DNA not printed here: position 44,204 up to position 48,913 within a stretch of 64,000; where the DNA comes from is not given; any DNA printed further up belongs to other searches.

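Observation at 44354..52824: Tandem paralogous giant FecR-VIT-VWA-TPR lipoproteins; the second carries a TonB-C/AgmX-like domain where the first has an acidic disordered insert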

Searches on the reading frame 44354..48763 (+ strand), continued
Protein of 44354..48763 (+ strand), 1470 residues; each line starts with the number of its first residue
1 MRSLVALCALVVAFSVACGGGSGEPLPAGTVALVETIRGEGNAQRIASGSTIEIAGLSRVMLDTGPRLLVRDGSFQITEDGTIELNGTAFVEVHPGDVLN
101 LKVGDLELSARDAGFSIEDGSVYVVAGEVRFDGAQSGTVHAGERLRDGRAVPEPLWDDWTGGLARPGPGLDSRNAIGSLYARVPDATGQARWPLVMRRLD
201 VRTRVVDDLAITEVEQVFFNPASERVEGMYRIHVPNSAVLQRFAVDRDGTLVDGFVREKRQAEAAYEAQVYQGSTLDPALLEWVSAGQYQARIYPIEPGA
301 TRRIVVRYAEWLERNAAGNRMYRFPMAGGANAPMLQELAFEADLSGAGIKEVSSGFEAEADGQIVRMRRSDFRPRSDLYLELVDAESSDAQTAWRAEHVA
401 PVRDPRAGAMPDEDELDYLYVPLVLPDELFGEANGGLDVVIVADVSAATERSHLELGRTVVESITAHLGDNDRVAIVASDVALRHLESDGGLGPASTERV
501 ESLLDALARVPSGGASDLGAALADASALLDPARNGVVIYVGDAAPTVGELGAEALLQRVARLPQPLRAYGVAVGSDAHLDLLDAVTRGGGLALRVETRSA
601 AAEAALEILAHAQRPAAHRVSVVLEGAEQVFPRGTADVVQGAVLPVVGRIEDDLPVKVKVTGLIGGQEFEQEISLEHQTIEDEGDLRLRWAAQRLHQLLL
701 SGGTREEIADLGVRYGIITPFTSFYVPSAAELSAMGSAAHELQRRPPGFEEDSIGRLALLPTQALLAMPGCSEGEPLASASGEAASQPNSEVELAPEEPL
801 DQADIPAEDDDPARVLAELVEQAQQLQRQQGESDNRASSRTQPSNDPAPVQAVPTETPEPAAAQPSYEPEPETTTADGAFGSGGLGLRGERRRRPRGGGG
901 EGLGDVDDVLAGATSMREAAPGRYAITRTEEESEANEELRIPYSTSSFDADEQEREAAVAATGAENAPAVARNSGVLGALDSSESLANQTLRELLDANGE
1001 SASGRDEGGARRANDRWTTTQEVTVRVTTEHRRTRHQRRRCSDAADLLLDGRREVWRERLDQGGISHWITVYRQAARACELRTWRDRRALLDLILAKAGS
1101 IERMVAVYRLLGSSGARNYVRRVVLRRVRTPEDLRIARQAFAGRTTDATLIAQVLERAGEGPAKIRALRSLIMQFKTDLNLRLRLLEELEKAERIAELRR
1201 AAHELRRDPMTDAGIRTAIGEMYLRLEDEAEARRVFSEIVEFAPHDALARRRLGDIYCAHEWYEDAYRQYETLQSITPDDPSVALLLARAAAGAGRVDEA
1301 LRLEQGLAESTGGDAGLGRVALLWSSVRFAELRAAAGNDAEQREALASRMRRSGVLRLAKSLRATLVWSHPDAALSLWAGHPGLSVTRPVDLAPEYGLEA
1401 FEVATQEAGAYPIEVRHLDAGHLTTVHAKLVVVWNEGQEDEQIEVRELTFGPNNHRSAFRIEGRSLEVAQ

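Call 70: search_protein_families(library=padloc, proteins=[window:44354-48763:+], max_evalue=0.001)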
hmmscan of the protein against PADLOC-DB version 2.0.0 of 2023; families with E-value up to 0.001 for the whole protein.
window:44354-48763:+ (1470 aa): 0 families
